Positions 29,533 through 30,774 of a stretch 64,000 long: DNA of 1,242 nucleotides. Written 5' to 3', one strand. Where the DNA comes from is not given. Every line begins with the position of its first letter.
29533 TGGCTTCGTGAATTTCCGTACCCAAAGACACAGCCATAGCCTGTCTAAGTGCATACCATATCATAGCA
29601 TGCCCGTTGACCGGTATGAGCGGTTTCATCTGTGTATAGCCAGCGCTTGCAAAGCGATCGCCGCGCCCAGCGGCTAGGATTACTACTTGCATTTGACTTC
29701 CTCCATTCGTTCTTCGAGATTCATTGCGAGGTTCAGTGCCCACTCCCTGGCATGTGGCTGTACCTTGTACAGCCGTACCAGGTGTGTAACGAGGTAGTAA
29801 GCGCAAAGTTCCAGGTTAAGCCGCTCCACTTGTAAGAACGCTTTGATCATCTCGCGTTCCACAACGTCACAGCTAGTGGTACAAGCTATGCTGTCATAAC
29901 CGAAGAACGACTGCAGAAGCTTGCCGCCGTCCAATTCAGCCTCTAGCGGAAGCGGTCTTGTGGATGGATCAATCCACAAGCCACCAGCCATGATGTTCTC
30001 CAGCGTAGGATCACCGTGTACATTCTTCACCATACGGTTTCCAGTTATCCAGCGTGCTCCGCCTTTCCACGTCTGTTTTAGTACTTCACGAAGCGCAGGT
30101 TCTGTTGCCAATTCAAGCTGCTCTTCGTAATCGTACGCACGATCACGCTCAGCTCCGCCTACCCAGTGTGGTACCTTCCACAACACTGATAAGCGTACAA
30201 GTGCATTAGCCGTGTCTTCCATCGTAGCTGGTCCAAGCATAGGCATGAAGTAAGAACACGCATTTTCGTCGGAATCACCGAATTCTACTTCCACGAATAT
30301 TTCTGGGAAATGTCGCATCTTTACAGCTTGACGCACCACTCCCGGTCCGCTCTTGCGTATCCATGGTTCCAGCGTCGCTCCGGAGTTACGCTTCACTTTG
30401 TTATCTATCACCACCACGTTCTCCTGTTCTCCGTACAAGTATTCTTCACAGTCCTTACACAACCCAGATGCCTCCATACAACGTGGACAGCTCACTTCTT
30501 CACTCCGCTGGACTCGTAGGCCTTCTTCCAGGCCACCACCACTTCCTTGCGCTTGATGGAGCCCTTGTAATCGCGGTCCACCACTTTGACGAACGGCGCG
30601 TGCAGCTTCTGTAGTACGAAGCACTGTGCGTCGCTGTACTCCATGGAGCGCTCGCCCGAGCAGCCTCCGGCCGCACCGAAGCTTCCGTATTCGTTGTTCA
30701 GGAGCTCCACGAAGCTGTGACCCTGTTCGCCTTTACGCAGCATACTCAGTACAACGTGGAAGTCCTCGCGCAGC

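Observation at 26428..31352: Candidate thymidine hypermodification/glycosylation gene cluster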

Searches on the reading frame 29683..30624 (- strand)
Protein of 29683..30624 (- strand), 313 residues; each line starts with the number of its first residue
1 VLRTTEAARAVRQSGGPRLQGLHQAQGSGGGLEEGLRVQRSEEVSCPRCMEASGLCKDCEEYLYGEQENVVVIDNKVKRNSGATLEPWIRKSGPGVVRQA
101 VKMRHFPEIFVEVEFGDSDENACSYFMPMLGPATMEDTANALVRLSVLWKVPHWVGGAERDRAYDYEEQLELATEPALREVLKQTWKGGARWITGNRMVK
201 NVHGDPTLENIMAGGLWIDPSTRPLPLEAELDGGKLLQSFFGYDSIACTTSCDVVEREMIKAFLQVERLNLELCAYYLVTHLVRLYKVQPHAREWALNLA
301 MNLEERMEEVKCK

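Call 3: search_protein_families(library=pfam, proteins=[window:29683-30624:-], max_evalue=0.1)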
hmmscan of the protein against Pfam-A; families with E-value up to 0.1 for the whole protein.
window:29683-30624:- (313 aa): 0 families

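Call 4: search_protein_families(library=phrogs, proteins=[window:29683-30624:-], max_evalue=0.01)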
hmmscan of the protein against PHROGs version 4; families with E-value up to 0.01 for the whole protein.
window:29683-30624:- (313 aa): 0 families

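Call 6: search_protein_families(library=ncbifam, proteins=[window:29683-30624:-], max_evalue=0.1)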
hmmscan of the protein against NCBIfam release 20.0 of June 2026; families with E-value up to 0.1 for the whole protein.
window:29683-30624:- (313 aa): 0 families

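Call 19: search_solved_structures(query=window:29683-30477:-, max_evalue=10, show_alignments=3)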
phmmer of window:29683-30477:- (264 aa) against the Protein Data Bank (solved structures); distinct sequences matched with E-value up to 10: 4.
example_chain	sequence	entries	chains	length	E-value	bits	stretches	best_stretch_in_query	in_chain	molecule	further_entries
4ney_A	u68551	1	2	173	0.015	17.7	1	120-157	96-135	Engineered protein OR277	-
4nez_A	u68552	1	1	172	0.017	17.5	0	121-157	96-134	Engineered protein OR276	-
6lu8_3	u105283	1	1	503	0.77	12.1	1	162-239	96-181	60S ribosomal export protein NMD3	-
6lqm_3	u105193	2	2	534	0.84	12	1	162-239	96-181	60S ribosomal export protein NMD3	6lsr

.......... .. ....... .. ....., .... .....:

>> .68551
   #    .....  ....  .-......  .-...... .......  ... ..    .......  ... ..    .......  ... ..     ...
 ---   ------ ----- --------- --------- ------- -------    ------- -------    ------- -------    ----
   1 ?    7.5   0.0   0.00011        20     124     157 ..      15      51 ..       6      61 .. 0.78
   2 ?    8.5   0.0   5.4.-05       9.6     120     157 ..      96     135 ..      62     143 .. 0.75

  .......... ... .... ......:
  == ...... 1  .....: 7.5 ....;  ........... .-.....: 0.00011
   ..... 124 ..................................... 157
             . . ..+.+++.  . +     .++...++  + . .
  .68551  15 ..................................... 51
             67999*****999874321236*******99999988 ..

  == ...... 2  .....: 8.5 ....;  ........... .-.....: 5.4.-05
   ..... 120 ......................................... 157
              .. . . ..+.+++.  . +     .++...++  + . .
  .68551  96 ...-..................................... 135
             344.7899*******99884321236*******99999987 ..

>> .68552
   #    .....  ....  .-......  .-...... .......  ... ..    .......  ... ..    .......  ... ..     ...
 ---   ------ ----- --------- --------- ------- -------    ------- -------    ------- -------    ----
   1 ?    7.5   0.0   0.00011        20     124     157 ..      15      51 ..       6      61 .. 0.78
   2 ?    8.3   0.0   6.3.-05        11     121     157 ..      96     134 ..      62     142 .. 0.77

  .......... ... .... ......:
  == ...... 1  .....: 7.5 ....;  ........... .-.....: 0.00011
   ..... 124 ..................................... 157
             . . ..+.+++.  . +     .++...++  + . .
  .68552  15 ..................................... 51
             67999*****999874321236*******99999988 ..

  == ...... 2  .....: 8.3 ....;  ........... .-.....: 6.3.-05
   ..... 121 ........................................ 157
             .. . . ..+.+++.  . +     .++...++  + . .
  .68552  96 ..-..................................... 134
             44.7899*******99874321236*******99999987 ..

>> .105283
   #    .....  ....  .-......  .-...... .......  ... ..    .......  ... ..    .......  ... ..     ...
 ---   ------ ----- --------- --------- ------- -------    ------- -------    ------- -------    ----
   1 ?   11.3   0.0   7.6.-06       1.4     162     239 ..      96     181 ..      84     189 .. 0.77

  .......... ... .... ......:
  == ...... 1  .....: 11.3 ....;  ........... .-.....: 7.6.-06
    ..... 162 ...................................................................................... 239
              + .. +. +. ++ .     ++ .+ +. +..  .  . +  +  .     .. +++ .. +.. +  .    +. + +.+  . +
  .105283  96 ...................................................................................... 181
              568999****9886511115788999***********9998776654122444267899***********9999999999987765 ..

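Call 21: search_dna_similar(query=window:29683-30477:-, collection=phages, mode=protein, max_rows=30, max_evalue=1)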
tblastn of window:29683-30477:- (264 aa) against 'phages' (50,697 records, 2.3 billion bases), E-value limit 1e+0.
Records with a match: 1; places in all: 1; records where one place covers at least 80% of the query: 0.
Best place of each record, by identity: <60% 1.
By first word of the organism name: Bacteriophage 1.
By host as written in the record: - 1.
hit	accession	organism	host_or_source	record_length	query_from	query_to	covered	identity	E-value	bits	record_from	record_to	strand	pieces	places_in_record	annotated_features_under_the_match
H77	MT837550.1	Bacteriophage sp.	human fecal samples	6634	150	210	23%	39.4%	1e-1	40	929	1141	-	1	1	record has no annotation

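Call 23: find_homologous_proteins(query=window:29683-30477:-, max_evalue=0.001)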
Query window:29683-30477:- (264 aa): 29 proteins with E <= 0.001 among 273 candidates.
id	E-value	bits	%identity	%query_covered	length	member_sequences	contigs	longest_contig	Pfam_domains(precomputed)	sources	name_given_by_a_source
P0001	6.1e-179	611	100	100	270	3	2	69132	-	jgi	jgi:hypothetical protein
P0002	1.9e-61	226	52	92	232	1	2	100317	-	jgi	jgi:hypothetical protein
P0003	9.0e-58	214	48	92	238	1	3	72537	-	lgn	-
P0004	1.5e-55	206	49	91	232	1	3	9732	-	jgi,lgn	jgi:hypothetical protein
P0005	2.6e-55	206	47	92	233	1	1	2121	-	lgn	-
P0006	3.4e-55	205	46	92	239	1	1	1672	-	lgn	-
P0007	1.7e-54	203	46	92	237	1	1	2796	-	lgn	-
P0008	8.2e-54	201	47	92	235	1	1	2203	-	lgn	-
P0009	7.5e-51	191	47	94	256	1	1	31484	-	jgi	jgi:hypothetical protein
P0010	1.7e-50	190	43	92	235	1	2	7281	-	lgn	-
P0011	9.0e-50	187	48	91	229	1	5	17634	-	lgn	-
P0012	1.0e-49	187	45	90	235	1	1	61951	-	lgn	-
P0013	4.1e-49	185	43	92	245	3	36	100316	-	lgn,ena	-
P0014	6.3e-48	181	42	92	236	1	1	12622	-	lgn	-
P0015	5.0e-43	165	43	90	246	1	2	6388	-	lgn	-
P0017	4.6e-40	156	45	90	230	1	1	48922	-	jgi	jgi:hypothetical protein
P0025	1.4e-34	138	39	91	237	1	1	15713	-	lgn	-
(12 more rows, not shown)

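Call 25: find_encoding_contigs(protein=P0002, flank=8000, max_places=2)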
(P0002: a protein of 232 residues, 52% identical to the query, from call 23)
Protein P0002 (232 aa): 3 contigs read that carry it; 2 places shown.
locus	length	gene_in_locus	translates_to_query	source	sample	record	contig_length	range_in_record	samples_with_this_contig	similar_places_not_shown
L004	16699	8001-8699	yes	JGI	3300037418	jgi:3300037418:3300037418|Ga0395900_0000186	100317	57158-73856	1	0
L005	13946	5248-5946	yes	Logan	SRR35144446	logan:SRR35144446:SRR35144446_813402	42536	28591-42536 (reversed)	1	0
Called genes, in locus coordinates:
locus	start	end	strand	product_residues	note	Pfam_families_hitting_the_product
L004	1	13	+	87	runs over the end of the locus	-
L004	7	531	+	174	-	PF19474:DUF6011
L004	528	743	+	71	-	-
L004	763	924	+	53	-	-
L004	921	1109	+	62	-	-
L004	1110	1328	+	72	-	-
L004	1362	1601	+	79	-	-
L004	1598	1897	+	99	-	-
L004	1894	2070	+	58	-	-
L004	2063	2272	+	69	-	-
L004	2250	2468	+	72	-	-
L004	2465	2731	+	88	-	-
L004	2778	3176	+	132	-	-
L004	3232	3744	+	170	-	-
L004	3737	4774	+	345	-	PF10979:DUF2786, PF23771:DUF7168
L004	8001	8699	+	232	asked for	-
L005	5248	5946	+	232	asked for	-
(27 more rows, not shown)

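Call 26: find_encoding_contigs(protein=P0003, flank=8000, max_places=2)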
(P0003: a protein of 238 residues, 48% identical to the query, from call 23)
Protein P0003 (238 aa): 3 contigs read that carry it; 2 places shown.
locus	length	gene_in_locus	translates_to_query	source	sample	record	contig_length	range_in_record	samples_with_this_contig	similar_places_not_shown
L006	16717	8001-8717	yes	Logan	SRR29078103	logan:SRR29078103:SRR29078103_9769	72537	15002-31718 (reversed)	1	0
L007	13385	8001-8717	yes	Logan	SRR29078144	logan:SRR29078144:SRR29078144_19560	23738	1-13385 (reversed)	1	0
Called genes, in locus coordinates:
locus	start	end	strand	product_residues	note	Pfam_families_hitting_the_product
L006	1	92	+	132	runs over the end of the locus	-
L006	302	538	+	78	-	-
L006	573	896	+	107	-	-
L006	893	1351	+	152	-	-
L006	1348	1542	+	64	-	-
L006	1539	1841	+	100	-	-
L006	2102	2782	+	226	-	PF05050:Methyltransf_21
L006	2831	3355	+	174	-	-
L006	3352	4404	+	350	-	PF10979:DUF2786, PF23771:DUF7168 (weak)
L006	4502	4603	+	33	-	-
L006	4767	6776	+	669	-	-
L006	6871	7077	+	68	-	-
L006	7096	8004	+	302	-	PF20691:TAGT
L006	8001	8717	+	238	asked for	-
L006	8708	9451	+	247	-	PF00483:NTP_transferase (weak), PF12804:NTP_transf_3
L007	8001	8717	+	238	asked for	-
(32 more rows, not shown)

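Call 27: find_encoding_contigs(protein=P0013, flank=7000, max_places=2)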
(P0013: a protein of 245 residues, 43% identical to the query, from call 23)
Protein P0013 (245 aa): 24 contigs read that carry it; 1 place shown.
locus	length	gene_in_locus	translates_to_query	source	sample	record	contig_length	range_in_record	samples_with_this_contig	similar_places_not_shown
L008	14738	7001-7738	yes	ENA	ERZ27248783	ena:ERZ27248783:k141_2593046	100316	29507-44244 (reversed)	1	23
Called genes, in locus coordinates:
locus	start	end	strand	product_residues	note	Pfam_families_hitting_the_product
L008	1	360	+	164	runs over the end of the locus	PF19474:DUF6011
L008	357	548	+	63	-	-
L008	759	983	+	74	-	-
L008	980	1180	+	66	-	-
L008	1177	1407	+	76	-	-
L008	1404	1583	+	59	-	-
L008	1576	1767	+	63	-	-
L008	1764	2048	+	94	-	PF07499:RuvA_C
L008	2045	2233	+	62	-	-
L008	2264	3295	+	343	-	PF10979:DUF2786, PF23771:DUF7168 (weak)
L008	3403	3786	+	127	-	-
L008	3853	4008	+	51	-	-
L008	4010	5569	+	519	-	-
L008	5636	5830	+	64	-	-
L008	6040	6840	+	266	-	PF20691:TAGT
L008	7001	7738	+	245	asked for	-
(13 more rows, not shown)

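Call 28: find_encoding_contigs(protein=P0017, flank=7000, max_places=1)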
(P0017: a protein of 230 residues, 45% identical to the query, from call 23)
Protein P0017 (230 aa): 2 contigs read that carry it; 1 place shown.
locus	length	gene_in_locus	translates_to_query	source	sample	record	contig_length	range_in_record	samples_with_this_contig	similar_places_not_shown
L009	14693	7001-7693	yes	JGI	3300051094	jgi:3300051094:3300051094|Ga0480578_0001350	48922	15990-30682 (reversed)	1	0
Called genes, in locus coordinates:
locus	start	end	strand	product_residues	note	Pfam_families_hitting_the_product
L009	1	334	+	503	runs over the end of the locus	PF00176:SNF2-rel_dom, PF00270:DEAD (weak), PF04851:ResIII (weak), PF00271:Helicase_C (faint)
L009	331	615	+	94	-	-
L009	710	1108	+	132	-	-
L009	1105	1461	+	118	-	-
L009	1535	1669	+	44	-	-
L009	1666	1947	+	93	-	-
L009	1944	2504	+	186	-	PF19474:DUF6011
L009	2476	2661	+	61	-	-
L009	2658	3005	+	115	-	PF03013:Pyr_excise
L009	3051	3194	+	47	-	-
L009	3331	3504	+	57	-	-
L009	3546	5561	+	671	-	-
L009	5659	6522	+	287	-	PF20691:TAGT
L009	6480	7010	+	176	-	PF06941:NT5C (faint)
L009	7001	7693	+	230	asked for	-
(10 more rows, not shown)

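Call 29: find_encoding_contigs(protein=P0025, flank=7000, max_places=1)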
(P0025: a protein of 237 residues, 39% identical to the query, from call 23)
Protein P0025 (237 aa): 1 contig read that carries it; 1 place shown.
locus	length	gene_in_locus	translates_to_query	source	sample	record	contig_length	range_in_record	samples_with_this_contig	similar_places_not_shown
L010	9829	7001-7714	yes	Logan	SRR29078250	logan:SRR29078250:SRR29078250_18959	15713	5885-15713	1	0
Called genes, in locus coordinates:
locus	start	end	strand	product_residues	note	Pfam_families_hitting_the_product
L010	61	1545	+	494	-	PF00270:DEAD (weak), PF04851:ResIII (weak), PF00176:SNF2-rel_dom, PF00271:Helicase_C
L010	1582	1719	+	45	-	-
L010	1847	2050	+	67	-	-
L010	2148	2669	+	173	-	PF19474:DUF6011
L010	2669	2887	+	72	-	-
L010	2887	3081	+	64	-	-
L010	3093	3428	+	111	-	-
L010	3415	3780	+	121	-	-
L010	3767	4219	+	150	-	-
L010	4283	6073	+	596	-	-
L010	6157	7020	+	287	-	PF20691:TAGT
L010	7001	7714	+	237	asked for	-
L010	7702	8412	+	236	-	PF01128:IspD (weak), PF12804:NTP_transf_3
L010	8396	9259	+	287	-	PF18723:HMUDK_hel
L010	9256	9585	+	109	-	-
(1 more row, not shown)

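Call 40: predict_structure(alignment_id=A1)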
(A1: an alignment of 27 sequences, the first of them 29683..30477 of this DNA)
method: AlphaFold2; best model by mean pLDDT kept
length: 264 residues; sequences in the alignment: 27
mean_pLDDT: 87.5   pTM: 0.84
mean pLDDT of the five models: 87.5, 87.1, 86.4, 85.9, 84.7
residues with pLDDT >= 90: 184; 70-90: 44; 50-70: 21; < 50: 15
segments of 3 or more residues with pLDDT < 50: 1-3, 16-20, 197-200
pLDDT, mean of each block of 10 residues (from residue 1): 50 48 72 87 91 96 90 89 95 98 83 94 96 92 84 95 97 94 97 65 82 97 96 95 94 96 87
secondary structure, 60 per line:
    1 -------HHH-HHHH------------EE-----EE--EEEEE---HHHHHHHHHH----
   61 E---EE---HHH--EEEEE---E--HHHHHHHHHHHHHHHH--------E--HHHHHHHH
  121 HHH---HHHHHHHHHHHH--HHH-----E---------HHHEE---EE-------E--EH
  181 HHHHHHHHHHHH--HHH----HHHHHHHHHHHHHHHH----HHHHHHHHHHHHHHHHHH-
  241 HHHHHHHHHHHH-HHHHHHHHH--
elements in order: H12-15 E39-43 H47-56 E75-79 H86-101 H113-123 H127-138 H180-192 H202-217 H222-239 H241-252 H254-262

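Call 44: fold_search(model_id=the predicted structure, library=pdb)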
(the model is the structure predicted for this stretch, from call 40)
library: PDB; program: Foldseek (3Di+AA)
matches with E <= 10: 988; with E <= 0.001: 4
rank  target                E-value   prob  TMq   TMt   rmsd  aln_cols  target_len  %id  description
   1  4fex_B                7.5e-05  1.00  0.45  0.45   9.7       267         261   12  Crystal structure of the aminoglycoside phosphotransferase APH(3')-Ia, with substrate kanamycin and small molecule inh (released 2012-06-20)
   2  7s3l                  6.6e-04  1.00  0.53  0.55   5.9       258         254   14  Structure of Bacillus subtilis CcrZ (previously called YtmP) (released 2022-05-11)
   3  9qos_B                7.0e-04  1.00  0.49  0.50   7.2       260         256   13  APH(3')-IIb with an inhibitor (released 2026-02-11)
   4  9qos_A                9.9e-04  1.00  0.47  0.49   5.8       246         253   12  APH(3')-IIb with an inhibitor (released 2026-02-11)
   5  9qoy_A                1.2e-03  1.00  0.49  0.49   5.0       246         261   12  Pseudomonas aeruginosa APH(3")-IIb - Wild Type (released 2026-04-08)
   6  6fux                  1.7e-03  1.00  0.48  0.47   7.7       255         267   10  Structure of aminoglycoside phosphotransferase APH(3'')-Id from Streptomyces rimosus ATCC10970 in complex with ADP and s (released 2019-03-20)
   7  7w15_B                1.8e-03  1.00  0.48  0.44   7.8       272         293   14  Crystal Structure of MPH-E in complex with GTP and Erythromycin (released 2023-04-26)
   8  4h05_B                1.9e-03  1.00  0.49  0.48   6.5       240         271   13  Crystal structure of aminoglycoside-3'-phosphotransferase of type VIII (released 2014-04-09)
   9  6fuc                  2.3e-03  1.00  0.47  0.46   6.9       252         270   11  Structure of aminoglycoside phosphotransferase APH(3'')-Id from Streptomyces rimosus ATCC10970 (released 2019-03-20)
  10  8jsu_D                2.8e-03  1.00  0.54  0.48   6.3       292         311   12  The crystal structure of TvaE in complex with TvaLP (released 2025-09-03)
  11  4r78                  3.1e-03  0.99  0.43  0.41   8.2       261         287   14  Crystal structure of LicA in complex with AMP (released 2015-08-12)
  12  9qoy_B                3.5e-03  1.00  0.47  0.48   5.1       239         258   14  Pseudomonas aeruginosa APH(3")-IIb - Wild Type (released 2026-04-08)
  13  4h05_A                4.4e-03  1.00  0.52  0.51   7.6       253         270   12  Crystal structure of aminoglycoside-3'-phosphotransferase of type VIII (released 2014-04-09)
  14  7w15_A                4.9e-03  0.99  0.47  0.43   9.3       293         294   10  Crystal Structure of MPH-E in complex with GTP and Erythromycin (released 2023-04-26)
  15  1nd4_A                5.2e-03  1.00  0.46  0.47   6.2       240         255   13  Crystal structure of aminoglycoside-3'-phosphotransferase-IIa (released 2003-09-16)
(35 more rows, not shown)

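Call 84: search_protein_representatives(alignment_id=A1)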
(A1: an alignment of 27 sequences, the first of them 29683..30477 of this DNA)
Query: 27 sequences, 233 profile positions. Proteins with E-value up to 0.001 (for the whole library): 520; up to 1e-10: 129; up to 1e-30: 39. The best 150 are listed.
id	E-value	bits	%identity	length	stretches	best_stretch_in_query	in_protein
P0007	1.0e-97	342.6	-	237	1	1-233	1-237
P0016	2.6e-95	334.7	-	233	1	3-233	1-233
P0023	1.0e-89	316.4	-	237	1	3-232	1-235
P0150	1.2e-86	306.4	-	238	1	5-233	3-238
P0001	1.6e-86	306.0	-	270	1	1-233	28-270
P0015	7.7e-85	300.5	-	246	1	3-233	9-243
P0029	4.0e-84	298.1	-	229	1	6-226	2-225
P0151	3.0e-70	252.7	-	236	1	4-233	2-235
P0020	1.6e-65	237.2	-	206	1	33-233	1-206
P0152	4.9e-64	232.4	-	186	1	53-233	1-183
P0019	8.8e-61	221.8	-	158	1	84-233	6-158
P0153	3.3e-60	219.9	-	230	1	2-222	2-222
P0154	7.4e-60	218.7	-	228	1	8-222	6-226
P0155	7.6e-56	205.6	-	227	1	4-222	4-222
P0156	6.3e-55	202.6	-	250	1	9-218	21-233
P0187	2.5e-18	82.8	-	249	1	19-221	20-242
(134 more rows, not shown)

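Call 87: search_protein_families(library=pfam, alignment_id=A3, max_evalue=0.01)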
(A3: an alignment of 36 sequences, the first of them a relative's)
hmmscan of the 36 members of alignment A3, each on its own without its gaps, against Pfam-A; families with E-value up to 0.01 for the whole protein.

A. member 1, P0153 (230 aa): 0 families

B. families by the number of members that match (of 36 scanned): 4 families
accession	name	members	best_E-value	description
PF01636.29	APH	5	8.3e-05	Phosphotransferase enzyme family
PF01503.22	PRA-PH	1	5.2e-15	Phosphoribosyl-ATP pyrophosphohydrolase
PF07387.17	Seadorna_VP7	1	0.00036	Seadornavirus VP7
PF02958.26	EcKL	1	0.0091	Ecdysteroid kinase-like family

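Call 88: find_encoding_contigs(protein=P0153, flank=6000, max_places=2)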
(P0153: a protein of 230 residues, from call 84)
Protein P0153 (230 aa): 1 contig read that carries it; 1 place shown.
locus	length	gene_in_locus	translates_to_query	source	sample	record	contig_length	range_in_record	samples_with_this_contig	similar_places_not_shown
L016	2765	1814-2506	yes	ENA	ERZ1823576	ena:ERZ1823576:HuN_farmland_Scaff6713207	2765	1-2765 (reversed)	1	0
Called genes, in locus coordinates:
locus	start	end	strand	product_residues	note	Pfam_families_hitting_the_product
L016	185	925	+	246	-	-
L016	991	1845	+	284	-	PF20691:TAGT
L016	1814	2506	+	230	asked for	-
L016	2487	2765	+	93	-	?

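Call 89: find_encoding_contigs(protein=P0187, flank=6000, max_places=2)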
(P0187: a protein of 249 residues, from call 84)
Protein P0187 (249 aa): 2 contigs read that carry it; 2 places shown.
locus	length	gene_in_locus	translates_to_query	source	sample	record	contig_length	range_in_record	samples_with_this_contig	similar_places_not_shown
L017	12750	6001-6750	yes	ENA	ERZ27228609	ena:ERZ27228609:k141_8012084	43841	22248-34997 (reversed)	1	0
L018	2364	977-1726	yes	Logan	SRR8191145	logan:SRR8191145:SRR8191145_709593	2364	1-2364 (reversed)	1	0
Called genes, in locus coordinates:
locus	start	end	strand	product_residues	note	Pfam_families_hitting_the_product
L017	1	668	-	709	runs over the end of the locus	PF09250:Prim-Pol, PF19263:DUF5906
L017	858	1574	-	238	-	PF23977:Pam3_Gp34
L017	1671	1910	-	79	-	-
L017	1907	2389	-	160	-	PF23984:DUF7307 (weak)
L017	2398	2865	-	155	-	-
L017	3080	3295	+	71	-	-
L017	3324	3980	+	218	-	-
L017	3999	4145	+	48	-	-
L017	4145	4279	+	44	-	-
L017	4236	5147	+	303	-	-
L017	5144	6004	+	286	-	PF00303:Thymidylat_synt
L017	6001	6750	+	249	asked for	-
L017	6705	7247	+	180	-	-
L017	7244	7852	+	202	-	PF12804:NTP_transf_3 (faint)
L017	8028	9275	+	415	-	-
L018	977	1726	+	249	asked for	-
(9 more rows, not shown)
